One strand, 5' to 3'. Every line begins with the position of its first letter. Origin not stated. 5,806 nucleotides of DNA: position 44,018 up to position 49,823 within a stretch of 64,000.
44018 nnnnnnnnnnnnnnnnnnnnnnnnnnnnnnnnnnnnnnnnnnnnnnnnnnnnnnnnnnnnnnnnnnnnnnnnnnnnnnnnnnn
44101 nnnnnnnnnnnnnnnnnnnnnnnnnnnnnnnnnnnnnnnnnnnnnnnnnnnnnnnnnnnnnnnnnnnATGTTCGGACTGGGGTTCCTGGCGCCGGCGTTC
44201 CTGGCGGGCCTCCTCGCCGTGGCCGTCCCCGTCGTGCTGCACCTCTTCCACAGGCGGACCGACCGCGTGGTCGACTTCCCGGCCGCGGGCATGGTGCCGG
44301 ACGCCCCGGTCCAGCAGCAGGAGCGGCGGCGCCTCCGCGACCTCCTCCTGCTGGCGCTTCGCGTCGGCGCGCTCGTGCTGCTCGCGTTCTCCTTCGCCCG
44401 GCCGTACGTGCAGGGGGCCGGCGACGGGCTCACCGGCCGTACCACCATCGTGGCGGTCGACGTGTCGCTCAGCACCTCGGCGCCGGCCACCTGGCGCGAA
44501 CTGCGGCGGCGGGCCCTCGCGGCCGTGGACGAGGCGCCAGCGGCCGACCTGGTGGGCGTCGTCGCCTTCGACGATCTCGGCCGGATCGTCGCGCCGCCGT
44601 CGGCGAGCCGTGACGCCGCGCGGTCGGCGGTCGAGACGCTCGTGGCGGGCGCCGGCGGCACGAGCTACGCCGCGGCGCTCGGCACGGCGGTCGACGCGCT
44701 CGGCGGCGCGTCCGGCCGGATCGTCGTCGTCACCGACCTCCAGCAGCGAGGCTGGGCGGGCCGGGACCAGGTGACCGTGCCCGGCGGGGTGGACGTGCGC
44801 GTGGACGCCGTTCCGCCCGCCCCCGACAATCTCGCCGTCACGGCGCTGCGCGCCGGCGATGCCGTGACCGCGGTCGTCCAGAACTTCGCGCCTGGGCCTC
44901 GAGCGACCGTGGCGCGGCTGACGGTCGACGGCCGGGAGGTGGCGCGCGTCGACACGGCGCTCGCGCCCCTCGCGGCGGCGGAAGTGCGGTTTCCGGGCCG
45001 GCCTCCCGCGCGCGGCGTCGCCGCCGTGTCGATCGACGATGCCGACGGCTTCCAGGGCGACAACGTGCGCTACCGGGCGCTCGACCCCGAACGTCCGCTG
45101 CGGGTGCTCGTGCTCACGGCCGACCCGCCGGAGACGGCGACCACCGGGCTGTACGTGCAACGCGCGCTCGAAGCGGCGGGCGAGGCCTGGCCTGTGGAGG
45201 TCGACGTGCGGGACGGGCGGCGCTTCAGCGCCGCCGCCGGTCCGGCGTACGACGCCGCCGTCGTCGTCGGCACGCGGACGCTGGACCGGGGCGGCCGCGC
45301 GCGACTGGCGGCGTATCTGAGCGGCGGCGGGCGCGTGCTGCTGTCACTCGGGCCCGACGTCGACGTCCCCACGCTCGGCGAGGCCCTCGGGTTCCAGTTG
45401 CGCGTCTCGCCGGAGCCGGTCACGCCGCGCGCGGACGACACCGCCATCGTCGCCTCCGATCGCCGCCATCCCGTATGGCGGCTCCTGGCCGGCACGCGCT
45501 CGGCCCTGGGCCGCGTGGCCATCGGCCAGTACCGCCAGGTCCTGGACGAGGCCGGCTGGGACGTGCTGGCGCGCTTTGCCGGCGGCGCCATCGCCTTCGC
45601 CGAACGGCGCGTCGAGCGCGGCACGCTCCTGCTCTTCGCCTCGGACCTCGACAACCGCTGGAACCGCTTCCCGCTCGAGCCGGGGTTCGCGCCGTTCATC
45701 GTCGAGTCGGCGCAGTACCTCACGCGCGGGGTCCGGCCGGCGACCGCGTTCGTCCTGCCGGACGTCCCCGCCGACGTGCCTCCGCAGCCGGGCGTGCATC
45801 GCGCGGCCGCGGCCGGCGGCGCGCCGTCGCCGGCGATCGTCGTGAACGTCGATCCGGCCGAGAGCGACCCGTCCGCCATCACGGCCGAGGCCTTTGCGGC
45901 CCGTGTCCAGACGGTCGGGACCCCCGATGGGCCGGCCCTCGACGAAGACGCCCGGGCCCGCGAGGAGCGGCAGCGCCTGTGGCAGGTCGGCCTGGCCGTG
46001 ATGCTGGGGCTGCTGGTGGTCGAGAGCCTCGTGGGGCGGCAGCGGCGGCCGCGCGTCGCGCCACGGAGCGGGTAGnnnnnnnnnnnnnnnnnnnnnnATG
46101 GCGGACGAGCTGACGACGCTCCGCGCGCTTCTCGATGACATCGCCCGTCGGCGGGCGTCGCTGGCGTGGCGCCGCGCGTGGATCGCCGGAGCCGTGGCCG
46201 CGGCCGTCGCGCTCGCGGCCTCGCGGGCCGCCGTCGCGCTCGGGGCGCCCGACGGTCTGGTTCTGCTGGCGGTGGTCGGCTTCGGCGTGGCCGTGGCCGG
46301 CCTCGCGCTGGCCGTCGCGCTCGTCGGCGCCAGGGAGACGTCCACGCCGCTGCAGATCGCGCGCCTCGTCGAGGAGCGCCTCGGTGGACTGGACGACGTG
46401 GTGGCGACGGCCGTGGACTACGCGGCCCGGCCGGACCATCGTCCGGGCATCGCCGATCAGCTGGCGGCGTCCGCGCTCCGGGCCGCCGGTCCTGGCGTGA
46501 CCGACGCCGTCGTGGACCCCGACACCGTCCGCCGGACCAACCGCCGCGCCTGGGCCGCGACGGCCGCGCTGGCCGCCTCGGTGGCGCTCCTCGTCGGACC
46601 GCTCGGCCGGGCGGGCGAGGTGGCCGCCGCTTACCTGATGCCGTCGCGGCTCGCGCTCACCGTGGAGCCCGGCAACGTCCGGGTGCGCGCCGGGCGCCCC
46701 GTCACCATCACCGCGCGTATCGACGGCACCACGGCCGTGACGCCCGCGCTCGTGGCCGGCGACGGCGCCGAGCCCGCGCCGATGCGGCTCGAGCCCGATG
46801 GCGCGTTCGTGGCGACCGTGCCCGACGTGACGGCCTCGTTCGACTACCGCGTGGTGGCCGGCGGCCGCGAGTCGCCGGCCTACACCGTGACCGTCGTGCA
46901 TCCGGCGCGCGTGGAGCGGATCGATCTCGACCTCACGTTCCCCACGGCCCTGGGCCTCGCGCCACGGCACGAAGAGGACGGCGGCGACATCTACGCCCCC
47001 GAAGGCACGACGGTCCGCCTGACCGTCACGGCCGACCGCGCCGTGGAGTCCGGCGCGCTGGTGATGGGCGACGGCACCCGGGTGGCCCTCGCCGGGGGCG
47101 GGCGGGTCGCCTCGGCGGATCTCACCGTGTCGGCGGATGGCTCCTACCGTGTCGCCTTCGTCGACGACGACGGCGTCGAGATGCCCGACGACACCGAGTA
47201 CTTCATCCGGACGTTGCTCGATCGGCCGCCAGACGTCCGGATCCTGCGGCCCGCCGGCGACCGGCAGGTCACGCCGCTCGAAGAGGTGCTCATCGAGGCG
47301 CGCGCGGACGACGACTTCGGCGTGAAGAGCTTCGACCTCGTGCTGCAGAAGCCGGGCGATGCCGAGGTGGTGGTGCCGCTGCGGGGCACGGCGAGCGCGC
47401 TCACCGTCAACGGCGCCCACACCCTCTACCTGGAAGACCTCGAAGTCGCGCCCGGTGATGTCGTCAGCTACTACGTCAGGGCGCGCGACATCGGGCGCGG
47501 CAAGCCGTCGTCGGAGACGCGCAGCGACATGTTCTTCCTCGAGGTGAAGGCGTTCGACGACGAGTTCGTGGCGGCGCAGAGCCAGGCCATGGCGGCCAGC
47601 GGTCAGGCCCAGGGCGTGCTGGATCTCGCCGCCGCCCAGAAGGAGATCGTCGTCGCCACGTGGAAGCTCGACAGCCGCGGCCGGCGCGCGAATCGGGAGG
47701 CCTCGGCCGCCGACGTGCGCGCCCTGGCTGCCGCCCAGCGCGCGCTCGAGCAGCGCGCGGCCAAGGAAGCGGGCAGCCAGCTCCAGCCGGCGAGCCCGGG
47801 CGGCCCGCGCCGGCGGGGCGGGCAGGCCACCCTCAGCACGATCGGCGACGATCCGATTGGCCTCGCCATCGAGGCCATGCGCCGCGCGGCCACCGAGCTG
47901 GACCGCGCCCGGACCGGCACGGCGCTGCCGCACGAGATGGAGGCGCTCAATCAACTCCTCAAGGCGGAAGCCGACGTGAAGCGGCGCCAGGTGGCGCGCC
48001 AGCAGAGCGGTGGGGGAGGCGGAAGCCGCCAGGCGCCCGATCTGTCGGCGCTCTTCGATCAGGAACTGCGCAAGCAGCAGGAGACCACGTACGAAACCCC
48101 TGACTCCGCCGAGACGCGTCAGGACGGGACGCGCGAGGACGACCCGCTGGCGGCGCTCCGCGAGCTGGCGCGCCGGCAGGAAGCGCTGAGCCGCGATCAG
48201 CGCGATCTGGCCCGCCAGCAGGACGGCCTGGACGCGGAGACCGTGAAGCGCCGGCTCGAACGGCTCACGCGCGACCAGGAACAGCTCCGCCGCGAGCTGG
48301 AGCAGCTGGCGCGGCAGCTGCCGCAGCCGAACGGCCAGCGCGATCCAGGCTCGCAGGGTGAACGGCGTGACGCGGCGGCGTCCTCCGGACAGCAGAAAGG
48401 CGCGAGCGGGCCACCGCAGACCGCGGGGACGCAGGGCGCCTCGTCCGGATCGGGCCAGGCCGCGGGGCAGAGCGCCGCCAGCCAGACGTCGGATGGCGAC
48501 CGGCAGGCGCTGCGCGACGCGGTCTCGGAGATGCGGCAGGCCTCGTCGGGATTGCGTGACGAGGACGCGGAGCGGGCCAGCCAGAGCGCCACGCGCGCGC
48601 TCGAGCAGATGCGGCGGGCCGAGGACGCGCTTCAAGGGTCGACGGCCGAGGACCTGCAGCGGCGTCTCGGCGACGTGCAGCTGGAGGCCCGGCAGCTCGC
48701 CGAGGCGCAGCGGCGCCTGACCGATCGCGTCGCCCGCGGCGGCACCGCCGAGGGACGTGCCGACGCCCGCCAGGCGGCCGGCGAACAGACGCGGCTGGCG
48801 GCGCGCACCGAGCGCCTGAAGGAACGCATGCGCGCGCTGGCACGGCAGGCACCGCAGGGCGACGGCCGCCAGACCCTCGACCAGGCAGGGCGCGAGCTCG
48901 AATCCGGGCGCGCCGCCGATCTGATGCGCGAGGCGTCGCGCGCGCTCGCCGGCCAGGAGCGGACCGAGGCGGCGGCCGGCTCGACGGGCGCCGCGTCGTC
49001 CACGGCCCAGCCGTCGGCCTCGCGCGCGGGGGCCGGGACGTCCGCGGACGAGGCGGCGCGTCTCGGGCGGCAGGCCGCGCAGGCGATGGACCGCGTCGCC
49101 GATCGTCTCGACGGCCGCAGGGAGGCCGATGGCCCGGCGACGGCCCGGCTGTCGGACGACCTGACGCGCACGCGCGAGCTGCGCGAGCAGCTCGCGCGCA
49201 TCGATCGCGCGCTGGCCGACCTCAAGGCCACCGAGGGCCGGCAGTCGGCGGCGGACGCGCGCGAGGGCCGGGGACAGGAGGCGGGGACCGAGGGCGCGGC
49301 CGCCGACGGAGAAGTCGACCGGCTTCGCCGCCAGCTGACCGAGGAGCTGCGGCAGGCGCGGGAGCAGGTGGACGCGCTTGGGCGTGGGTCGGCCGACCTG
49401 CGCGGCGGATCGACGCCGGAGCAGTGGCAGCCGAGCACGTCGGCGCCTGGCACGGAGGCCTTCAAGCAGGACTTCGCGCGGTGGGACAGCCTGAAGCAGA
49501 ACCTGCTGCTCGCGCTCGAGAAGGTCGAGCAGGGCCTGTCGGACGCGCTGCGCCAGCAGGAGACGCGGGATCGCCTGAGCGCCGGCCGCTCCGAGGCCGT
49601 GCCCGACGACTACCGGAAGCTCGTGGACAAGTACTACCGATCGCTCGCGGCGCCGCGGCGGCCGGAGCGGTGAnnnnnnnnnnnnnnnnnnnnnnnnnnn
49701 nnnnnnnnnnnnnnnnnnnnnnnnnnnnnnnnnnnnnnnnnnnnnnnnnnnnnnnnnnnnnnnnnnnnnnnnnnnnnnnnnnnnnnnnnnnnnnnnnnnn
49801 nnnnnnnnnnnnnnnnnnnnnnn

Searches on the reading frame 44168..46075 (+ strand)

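Call 91: search_protein_families(library=pfam, proteins=[window:44168-46075:+], max_evalue=0.0001)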
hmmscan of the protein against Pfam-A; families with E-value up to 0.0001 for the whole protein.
window:44168-46075:+ (635 aa): 2 families
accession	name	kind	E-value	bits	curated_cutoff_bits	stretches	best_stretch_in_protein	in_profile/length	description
PF07584.16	BatA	-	1.1e-17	64.7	25.9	1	4-79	2-77/77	Aerotolerance regulator N-terminal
PF13519.12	VWA_2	-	4.6e-11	43.7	27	1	93-190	1-105/107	von Willebrand factor type A domain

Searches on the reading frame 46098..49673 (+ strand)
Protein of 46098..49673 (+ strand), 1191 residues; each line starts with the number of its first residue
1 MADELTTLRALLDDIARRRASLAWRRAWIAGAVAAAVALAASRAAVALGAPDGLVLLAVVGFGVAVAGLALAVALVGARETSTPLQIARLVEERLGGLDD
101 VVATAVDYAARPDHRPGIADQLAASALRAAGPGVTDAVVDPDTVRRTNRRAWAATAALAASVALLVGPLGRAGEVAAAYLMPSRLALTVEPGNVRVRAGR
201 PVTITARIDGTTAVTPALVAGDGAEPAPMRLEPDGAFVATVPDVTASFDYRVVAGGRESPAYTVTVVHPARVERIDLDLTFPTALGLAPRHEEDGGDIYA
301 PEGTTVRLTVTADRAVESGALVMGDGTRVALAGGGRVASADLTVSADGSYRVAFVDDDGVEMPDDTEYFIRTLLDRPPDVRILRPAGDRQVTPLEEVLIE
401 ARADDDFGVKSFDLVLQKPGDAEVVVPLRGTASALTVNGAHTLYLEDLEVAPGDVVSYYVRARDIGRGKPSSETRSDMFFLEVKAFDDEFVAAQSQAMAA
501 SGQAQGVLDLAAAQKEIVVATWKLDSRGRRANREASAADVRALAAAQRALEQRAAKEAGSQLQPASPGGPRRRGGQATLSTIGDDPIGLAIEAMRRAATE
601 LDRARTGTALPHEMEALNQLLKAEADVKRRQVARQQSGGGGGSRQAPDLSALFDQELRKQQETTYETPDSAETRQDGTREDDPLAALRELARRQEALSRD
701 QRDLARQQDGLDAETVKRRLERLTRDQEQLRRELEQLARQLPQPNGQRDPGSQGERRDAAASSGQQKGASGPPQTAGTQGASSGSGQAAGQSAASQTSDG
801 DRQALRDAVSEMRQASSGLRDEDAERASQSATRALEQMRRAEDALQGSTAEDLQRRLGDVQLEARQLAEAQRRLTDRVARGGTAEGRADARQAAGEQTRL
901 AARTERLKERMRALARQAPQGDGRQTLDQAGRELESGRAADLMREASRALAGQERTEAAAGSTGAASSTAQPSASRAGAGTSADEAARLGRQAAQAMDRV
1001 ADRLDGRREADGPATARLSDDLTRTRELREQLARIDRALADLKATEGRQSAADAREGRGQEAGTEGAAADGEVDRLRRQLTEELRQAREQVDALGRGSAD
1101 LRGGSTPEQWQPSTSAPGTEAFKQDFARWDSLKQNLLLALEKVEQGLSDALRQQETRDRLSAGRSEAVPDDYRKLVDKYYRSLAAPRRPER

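Call 28: search_protein_families(library=pfam, proteins=[window:46098-49673:+], max_evalue=0.001)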
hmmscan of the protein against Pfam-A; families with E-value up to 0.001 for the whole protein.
window:46098-49673:+ (1191 aa): 1 family
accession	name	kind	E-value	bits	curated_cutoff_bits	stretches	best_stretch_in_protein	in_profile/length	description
PF13779.11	DUF4175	-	0.00016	20.3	27.3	1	15-427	6-332/825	Domain of unknown function (DUF4175)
